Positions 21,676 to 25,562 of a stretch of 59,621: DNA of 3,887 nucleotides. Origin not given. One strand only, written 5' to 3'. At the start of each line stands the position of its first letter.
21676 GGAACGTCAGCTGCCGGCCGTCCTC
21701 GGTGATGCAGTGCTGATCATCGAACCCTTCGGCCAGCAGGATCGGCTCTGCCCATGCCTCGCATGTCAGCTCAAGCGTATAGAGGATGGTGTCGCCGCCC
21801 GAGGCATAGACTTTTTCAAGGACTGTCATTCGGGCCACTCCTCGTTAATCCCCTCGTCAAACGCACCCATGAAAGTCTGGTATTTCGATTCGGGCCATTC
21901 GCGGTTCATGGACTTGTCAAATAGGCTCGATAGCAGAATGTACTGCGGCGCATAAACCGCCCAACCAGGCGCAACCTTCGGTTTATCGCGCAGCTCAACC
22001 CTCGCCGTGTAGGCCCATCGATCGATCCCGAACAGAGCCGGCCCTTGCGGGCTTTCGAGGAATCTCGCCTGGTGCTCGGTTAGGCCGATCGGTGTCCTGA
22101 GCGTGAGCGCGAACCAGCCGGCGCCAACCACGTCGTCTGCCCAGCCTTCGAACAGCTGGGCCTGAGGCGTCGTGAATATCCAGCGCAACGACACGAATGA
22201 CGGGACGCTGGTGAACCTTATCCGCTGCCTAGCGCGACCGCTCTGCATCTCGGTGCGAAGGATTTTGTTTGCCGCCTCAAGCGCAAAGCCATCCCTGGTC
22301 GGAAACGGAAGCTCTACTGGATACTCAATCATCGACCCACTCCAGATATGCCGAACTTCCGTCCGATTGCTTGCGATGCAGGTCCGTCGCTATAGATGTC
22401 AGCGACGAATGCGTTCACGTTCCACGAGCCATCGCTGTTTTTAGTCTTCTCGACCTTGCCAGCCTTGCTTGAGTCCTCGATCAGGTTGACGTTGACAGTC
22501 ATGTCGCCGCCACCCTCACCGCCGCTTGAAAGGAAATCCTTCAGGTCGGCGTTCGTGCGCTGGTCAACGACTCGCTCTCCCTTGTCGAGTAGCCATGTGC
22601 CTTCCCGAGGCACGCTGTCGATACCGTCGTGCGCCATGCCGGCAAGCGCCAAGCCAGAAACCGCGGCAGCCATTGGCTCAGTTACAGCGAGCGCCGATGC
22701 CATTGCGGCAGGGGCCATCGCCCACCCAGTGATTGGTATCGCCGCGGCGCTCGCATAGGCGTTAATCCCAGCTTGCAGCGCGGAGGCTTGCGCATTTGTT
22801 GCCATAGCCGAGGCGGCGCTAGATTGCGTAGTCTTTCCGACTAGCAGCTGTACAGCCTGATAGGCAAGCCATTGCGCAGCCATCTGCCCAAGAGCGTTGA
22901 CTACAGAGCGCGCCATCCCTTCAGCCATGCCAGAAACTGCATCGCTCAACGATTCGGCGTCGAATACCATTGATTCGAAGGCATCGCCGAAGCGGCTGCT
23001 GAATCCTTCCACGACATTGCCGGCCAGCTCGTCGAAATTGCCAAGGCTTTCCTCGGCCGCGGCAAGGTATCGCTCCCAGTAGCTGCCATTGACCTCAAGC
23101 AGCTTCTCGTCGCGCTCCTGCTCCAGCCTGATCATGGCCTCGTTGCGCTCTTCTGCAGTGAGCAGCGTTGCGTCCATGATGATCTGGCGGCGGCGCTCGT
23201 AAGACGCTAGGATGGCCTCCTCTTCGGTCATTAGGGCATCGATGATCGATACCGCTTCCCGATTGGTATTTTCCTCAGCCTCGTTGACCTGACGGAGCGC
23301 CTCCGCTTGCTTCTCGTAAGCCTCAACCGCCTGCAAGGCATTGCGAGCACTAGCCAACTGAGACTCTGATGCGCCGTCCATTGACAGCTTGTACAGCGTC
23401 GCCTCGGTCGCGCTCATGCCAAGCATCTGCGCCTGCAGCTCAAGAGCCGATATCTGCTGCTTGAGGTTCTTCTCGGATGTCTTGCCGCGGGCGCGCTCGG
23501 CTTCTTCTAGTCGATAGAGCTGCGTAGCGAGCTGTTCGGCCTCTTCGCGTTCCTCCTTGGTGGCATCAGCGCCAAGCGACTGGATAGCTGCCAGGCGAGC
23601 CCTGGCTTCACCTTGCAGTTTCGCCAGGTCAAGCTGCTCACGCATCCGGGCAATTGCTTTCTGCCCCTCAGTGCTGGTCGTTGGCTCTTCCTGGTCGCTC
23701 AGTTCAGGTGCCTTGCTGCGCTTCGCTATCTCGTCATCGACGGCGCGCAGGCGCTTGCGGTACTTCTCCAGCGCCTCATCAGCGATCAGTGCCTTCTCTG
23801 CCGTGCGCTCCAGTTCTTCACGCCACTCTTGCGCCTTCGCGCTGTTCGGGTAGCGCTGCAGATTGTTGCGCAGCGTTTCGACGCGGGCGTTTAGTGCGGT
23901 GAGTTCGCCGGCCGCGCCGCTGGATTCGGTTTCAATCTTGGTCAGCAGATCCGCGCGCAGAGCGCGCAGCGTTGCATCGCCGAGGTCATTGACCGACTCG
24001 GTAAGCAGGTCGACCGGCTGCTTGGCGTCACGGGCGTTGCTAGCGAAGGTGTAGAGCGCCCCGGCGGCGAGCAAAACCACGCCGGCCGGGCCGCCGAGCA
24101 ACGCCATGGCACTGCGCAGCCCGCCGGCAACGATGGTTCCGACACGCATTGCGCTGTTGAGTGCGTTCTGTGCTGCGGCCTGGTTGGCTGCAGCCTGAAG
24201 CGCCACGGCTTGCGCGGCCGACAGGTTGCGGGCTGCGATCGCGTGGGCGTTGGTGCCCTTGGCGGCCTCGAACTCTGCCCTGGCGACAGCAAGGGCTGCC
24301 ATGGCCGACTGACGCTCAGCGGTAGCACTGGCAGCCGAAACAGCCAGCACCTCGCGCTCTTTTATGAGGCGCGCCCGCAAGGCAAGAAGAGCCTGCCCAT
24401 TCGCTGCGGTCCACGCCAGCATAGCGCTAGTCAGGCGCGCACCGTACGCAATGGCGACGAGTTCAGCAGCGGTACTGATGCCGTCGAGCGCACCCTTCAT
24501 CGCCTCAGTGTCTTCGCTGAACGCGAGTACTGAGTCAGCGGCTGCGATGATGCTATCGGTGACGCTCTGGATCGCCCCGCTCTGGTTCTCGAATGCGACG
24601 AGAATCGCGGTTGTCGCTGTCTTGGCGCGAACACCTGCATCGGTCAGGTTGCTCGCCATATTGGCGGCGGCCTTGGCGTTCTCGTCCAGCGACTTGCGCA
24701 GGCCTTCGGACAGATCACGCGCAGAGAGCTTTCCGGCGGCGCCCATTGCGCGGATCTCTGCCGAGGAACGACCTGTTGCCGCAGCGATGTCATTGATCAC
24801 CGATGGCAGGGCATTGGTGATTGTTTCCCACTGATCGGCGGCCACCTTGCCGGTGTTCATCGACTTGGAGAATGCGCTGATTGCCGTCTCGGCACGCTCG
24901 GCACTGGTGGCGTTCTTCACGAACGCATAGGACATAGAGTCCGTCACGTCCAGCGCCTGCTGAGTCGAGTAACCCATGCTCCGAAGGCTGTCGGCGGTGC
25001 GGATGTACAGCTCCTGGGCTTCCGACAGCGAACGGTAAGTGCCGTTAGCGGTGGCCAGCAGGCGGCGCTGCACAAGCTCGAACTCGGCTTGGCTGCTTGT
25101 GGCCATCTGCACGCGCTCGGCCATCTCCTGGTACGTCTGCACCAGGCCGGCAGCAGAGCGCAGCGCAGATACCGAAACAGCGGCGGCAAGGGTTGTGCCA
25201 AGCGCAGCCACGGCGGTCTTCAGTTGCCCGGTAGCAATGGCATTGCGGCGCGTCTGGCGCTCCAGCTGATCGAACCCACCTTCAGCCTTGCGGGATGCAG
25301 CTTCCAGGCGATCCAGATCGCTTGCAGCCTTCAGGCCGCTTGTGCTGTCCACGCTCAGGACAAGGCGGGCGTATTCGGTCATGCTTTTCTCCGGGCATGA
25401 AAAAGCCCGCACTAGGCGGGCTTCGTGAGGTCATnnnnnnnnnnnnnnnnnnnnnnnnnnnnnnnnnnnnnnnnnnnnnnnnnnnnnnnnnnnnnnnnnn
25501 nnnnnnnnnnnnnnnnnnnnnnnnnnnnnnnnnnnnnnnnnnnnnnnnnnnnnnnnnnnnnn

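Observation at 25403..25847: Lipoprotein moron with its own SD and terminator inserted between tail chaperone and tape measure genes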

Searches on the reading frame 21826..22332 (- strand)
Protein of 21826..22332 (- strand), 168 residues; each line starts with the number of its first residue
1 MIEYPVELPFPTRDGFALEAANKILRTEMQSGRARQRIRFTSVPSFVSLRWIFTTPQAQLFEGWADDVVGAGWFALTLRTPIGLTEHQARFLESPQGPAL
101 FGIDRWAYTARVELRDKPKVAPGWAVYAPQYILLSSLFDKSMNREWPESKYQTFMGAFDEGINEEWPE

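Call 58: search_protein_families(library=phrogs, proteins=[window:21826-22332:-], max_evalue=0.001)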
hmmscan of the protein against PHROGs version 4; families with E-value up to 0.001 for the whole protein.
window:21826-22332:- (168 aa): 1 family
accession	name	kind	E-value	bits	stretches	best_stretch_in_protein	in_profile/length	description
phrog_384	-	head and packaging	1.1e-47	164.2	1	1-167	129-303/393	virion structural protein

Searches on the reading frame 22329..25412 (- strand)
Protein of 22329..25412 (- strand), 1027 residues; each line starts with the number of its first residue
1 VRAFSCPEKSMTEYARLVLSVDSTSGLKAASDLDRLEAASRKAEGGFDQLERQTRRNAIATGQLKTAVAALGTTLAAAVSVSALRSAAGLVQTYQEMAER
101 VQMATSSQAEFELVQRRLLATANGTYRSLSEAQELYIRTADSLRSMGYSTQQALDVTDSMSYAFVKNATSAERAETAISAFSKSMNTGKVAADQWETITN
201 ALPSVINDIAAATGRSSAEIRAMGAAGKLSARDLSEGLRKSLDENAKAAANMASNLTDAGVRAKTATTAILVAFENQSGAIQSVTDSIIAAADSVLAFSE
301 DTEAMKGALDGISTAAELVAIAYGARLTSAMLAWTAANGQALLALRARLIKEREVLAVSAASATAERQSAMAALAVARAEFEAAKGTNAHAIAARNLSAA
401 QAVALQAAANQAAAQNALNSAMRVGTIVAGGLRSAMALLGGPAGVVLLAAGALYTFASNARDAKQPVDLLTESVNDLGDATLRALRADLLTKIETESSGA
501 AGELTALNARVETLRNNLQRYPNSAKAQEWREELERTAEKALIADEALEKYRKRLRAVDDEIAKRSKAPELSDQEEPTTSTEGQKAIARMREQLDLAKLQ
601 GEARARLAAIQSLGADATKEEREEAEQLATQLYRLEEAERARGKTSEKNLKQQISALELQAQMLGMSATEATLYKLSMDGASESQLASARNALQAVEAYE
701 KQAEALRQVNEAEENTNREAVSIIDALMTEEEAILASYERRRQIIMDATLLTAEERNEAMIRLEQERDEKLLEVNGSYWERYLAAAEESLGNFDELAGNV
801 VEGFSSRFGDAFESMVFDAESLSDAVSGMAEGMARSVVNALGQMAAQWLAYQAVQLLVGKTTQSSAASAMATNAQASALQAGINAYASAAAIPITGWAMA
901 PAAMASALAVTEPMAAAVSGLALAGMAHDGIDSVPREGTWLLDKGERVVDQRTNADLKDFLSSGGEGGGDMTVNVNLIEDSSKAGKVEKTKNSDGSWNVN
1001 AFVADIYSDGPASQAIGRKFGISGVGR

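Call 3: search_protein_families(library=pfam, proteins=[window:22329-25412:-], max_evalue=0.1)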
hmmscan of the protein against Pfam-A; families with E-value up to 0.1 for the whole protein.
window:22329-25412:- (1027 aa): 1 family
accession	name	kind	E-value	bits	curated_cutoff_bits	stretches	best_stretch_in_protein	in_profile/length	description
PF20155.4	TMP_3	-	2.7e-43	148.4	41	1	86-274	2-190/192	Tape measure protein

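Call 4: search_protein_families(library=phrogs, proteins=[window:22329-25412:-], max_evalue=0.01)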
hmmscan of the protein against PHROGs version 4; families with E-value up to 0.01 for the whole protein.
window:22329-25412:- (1027 aa): 21 families
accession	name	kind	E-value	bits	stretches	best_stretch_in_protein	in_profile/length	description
phrog_339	-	tail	3.3e-122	410.8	1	10-1013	2-1073/1123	tail length tape measure protein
phrog_1107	-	tail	3.6e-110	370.7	1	35-917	148-1133/1252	tail length tape measure protein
phrog_3519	-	tail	5.3e-68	231.6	1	10-725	3-731/959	tail length tape measure protein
phrog_2854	-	tail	2.7e-66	225.8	1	456-1026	287-854/855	tail length tape measure protein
phrog_7740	-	tail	1.2e-50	173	1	39-490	42-454/2151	tail length tape measure protein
phrog_2335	-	tail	1.6e-43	150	1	25-747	427-1204/1536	tail length tape measure protein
phrog_1506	-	tail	2.1e-31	109.9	2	863-954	1108-1206/1269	tail length tape measure protein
phrog_3336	-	tail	1.1e-27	98.1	2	47-352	54-339/1051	tail length tape measure protein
phrog_13674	-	tail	1.4e-20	74.5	1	861-976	607-723/764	tail length tape measure protein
phrog_21688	-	unknown function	8.3e-20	72.1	1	902-982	2-86/127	-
phrog_27190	-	tail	4.4e-19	69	1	49-294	69-318/1015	tail length tape measure protein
phrog_17300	-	tail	3.2e-13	50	1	11-302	2-291/900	tail length tape measure protein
phrog_16889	-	tail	7.4e-13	49.2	1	66-414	63-407/470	tail length tape measure protein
phrog_20905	-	tail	8.1e-12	45.3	1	874-994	463-577/611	tail length tape measure protein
phrog_1068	-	tail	3.3e-11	43.7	1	25-425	51-400/706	tail length tape measure protein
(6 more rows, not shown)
